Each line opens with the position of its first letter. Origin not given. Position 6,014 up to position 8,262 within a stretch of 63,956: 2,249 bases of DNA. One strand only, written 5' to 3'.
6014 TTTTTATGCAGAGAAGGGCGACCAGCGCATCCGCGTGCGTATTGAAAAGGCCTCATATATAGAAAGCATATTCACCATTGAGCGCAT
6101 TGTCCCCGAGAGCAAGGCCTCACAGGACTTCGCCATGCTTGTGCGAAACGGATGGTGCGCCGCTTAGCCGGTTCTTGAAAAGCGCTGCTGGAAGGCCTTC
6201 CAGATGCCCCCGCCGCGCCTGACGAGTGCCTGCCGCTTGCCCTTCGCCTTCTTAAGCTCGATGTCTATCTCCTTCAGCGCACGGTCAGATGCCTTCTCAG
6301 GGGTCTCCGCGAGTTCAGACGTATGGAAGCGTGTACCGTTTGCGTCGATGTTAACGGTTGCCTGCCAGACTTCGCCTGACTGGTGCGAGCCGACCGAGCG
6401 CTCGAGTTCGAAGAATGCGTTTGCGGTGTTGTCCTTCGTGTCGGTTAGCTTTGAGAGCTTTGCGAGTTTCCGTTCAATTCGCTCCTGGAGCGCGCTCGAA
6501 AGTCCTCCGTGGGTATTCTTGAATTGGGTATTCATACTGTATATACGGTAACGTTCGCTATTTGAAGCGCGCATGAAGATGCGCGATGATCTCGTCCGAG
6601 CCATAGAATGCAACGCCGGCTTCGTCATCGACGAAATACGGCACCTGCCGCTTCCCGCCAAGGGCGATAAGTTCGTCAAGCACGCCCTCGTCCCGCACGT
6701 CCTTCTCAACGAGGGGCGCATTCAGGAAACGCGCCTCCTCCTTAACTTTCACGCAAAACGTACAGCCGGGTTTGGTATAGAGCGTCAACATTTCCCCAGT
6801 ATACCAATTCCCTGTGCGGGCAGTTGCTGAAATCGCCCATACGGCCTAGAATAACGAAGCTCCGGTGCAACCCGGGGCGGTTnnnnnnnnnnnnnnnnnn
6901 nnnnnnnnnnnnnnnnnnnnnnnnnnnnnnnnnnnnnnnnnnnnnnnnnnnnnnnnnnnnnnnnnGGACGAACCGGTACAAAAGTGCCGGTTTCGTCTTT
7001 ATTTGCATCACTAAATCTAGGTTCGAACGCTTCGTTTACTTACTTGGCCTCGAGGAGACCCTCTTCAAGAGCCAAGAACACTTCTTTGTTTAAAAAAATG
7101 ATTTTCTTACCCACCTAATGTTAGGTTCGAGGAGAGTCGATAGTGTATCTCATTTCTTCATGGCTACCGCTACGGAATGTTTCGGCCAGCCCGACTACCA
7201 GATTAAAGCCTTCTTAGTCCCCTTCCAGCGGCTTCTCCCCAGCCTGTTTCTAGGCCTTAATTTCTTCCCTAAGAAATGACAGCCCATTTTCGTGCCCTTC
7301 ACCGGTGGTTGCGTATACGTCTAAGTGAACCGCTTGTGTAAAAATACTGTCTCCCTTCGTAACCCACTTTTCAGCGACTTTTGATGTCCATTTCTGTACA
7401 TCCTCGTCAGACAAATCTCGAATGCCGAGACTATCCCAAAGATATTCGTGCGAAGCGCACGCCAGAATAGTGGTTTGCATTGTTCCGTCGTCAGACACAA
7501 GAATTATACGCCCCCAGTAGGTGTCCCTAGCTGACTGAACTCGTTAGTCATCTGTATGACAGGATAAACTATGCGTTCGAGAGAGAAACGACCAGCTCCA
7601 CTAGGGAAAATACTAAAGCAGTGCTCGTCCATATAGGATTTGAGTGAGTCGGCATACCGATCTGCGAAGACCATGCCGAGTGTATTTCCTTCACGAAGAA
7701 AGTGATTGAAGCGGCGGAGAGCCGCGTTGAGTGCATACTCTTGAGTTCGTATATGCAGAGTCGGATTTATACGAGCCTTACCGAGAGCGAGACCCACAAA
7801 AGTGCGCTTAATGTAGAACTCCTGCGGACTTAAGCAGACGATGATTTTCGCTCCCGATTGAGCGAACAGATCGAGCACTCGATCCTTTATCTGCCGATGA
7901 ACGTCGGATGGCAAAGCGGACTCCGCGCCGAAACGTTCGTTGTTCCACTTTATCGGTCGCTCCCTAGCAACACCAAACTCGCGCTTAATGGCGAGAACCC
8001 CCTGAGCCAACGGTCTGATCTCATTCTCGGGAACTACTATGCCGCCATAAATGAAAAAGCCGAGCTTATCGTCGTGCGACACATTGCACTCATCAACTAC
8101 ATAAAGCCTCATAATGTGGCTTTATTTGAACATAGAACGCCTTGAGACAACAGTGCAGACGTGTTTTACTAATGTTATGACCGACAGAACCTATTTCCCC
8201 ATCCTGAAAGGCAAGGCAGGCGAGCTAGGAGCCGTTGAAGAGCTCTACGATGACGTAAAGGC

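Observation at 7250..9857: Candidate undescribed conflict/defence cassette: DUF3800-like + Beta/sce7725-like + sce7726-like PD-(D/E)xK nuclease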

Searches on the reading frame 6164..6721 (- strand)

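Call 73: search_protein_families(library=pfam, proteins=[window:6164-6721:-], max_evalue=0.01)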
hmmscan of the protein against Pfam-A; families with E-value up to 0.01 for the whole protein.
window:6164-6721:- (185 aa): 1 family
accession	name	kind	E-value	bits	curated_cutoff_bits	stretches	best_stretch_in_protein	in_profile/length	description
PF02482.25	Ribosomal_S30AE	-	3.2e-09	37.8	23.7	1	70-164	6-88/88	Sigma 54 modulation protein / S30EA ribosomal protein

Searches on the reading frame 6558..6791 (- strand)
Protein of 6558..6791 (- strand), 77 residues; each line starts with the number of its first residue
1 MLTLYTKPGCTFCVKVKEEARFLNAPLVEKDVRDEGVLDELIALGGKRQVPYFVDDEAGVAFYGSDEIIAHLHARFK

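Call 73: search_protein_families(library=pfam, proteins=[window:6558-6791:-], max_evalue=0.01)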
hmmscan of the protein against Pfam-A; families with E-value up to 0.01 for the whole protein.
window:6558-6791:- (77 aa): 4 families
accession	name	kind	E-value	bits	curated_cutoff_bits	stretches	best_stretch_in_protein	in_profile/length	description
PF13417.12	GST_N_3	-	1.1e-09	38.9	22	1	4-76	1-71/75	Glutathione S-transferase, N-terminal domain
PF00462.30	Glutaredoxin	-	3.5e-09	37.2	22.9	1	3-52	2-52/60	Glutaredoxin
PF05768.20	Glrx-like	-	0.00061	20.5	26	1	2-32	2-36/77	Glutaredoxin-like domain (DUF836)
PF13409.12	GST_N_2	-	0.0027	18.7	25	1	10-74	2-69/70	Glutathione S-transferase, N-terminal domain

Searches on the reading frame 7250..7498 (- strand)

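Call 4: search_protein_families(library=pfam, proteins=[window:7250-7498:-], max_evalue=1)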
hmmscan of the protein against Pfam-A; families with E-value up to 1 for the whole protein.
window:7250-7498:- (82 aa): 1 family
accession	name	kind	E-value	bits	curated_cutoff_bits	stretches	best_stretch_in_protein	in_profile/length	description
PF07901.16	DUF1672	-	0.14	11.8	25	1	29-72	22-65/276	Protein of unknown function (DUF1672)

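Call 5: search_protein_families(library=ncbifam, proteins=[window:7250-7498:-], max_evalue=1)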
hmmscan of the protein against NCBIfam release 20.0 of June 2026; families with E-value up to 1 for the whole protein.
window:7250-7498:- (82 aa): 0 families

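Call 6: search_protein_families(library=padloc, proteins=[window:7250-7498:-], max_evalue=1)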
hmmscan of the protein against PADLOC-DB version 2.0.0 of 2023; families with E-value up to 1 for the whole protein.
window:7250-7498:- (82 aa): 0 families

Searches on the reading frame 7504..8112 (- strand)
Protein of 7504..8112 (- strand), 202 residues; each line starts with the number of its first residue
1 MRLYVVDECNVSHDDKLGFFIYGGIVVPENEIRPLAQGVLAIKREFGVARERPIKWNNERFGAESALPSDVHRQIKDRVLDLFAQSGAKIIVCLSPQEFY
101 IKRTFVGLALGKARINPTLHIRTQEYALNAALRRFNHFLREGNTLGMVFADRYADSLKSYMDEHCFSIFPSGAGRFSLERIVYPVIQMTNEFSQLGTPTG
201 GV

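Call 4: search_protein_families(library=pfam, proteins=[window:7504-8112:-], max_evalue=1)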
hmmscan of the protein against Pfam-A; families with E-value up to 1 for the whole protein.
window:7504-8112:- (202 aa): 0 families

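Call 5: search_protein_families(library=ncbifam, proteins=[window:7504-8112:-], max_evalue=1)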
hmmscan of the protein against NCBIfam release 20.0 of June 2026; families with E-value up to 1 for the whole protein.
window:7504-8112:- (202 aa): 2 families
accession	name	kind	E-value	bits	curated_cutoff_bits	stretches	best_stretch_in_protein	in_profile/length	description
NF009905.0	PRK13368.1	subfamily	0.039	13.3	255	1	54-130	55-131/243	3-deoxy-manno-octulosonate cytidylyltransferase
NF052665.1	CC0731_fam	equivalog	0.058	13.3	130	1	132-166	23-57/74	CC0731 family SpdR-regulated protein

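Call 6: search_protein_families(library=padloc, proteins=[window:7504-8112:-], max_evalue=1)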
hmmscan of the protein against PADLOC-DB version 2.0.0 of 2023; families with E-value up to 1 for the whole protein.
window:7504-8112:- (202 aa): 1 family
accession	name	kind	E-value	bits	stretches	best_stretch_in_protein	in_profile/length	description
PDLC04353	PDC-M04A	-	0.00023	18.6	1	6-58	9-59/232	-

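Call 28: find_homologous_proteins(query=window:7504-8112:-, max_evalue=0.001)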
Query window:7504-8112:- (202 aa): 8 proteins with E <= 0.001 among 168 candidates.
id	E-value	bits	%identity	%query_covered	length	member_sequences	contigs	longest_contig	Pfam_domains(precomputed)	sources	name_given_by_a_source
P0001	1.1e-131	454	100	100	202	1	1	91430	-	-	-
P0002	9.5e-85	301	68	97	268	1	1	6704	-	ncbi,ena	-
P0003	2.7e-59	218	50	97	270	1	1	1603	-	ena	-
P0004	1.2e-56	210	50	97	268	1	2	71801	-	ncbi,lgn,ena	-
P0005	1.5e-56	209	49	97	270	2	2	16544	PF12686.13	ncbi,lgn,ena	-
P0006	3.9e-50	188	46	97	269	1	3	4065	PF12686.13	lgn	-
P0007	4.4e-48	182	47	97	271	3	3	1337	-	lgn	-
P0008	2.5e-45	173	46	97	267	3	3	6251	-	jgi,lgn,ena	-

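Call 32: find_encoding_contigs(protein=P0004, flank=8000, max_places=4)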
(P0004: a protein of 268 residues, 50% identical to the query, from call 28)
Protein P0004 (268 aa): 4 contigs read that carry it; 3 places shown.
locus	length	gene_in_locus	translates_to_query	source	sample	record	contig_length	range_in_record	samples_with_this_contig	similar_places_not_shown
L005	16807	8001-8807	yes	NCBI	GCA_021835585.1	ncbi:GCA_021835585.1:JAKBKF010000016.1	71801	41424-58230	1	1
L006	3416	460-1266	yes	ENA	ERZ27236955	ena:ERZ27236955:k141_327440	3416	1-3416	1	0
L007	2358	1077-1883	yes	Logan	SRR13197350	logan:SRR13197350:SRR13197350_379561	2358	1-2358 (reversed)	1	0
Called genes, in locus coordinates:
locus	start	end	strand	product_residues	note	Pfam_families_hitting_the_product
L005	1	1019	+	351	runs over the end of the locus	PF01996:F420_ligase (weak)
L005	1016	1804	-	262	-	PF01978:TrmB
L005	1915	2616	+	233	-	-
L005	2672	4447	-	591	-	PF00122:E1-E2_ATPase, PF00702:Hydrolase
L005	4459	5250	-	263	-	PF02673:BacA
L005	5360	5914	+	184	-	-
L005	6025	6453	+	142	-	PF21549:PRDM2_PR (weak), PF00856:SET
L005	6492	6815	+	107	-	PF00581:Rhodanese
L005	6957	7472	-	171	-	-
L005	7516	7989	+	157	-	-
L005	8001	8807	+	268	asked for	-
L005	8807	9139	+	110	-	-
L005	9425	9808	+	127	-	-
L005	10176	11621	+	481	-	PF02195:ParB_N (faint)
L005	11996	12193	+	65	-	-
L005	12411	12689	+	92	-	-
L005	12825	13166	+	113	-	-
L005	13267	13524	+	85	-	PF18898:DUF5654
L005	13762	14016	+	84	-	PF00403:HMA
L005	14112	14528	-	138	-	PF00011:HSP20, PF17886:ArsA_HSP20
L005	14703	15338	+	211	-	PF00156:Pribosyltran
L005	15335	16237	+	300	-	PF13793:Pribosyltran_N, PF00156:Pribosyltran, PF14572:Pribosyl_synth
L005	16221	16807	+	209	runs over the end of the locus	PF01738:DLH (weak), PF12146:Hydrolase_4 (faint)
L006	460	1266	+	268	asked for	-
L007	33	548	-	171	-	-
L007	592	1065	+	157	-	-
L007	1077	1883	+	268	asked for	-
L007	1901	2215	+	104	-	-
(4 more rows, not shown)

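Call 33: find_encoding_contigs(protein=P0002, flank=8000, max_places=4)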
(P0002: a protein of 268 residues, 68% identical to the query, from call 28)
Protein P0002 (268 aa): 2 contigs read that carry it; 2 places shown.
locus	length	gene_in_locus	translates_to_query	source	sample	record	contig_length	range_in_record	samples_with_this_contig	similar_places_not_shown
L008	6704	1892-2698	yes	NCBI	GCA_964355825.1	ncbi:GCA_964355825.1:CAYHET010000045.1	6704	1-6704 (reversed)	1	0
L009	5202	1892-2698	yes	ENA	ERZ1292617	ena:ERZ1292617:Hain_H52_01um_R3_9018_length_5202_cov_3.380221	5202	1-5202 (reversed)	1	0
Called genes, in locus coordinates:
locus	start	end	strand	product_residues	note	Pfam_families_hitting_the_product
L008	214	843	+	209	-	PF26915:Phage_P4_cII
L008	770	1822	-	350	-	PF14350:Beta_protein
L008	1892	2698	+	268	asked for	-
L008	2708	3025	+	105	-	-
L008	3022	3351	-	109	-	-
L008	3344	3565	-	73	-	-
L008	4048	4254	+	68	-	-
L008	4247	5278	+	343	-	PF13481:AAA_25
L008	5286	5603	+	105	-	-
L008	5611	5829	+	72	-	-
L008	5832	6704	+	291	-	?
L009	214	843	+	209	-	PF26915:Phage_P4_cII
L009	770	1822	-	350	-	PF14350:Beta_protein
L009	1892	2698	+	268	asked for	-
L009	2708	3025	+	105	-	-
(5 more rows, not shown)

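Call 48: search_protein_families(library=pfam, alignment_id=A3, max_evalue=1)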
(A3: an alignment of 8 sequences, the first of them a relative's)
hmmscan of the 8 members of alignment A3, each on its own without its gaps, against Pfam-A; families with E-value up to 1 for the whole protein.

A. member 1, P0002 (268 aa): 1 family
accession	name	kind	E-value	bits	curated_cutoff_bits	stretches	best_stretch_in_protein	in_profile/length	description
PF12686.12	DUF3800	-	0.00029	22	21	1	7-207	5-148/149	Protein of unknown function (DUF3800)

B. families by the number of members that match (of 8 scanned): 3 families
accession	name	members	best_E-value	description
PF12686.12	DUF3800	7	4.9e-07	Protein of unknown function (DUF3800)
PF03630.20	Fumble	2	0.026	Fumble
PF22154.2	SelB_WH2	1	0.014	Elongation factor SelB, second winged-helix domain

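Call 49: search_protein_families(library=padloc, alignment_id=A3, max_evalue=1)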
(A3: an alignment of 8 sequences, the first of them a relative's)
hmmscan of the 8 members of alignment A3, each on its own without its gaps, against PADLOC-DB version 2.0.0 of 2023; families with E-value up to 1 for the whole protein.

A. member 1, P0002 (268 aa): 1 family
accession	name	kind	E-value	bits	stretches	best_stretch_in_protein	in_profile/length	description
PDLC04353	PDC-M04A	-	1.7e-08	32.1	2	6-63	9-64/232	-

B. families by the number of members that match (of 8 scanned): 1 family
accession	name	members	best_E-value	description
PDLC04353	PDC-M04A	8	1.7e-08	-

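Call 73: search_protein_families(library=pfam, proteins=[L008:4247-5278:+], max_evalue=0.01)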
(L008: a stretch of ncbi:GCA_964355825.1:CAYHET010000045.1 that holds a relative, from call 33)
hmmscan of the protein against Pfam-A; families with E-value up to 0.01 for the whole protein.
L008:4247-5278:+ (343 aa): 1 family
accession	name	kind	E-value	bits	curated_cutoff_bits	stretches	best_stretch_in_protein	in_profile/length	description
PF13481.12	AAA_25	-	4e-22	79.2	27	1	18-184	14-193/195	AAA domain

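Call 82: search_protein_families(library=padloc, proteins=[L008:2708-3025:+, L005:8807-9139:+, L005:7516-7989:+], max_evalue=0.01)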
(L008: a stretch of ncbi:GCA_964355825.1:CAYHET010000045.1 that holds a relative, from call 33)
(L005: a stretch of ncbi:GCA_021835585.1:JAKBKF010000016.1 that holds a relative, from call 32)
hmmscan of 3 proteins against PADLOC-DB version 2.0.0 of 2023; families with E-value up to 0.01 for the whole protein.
L008:2708-3025:+ (105 aa): 0 families

L005:8807-9139:+ (110 aa): 0 families

L005:7516-7989:+ (157 aa): 0 families
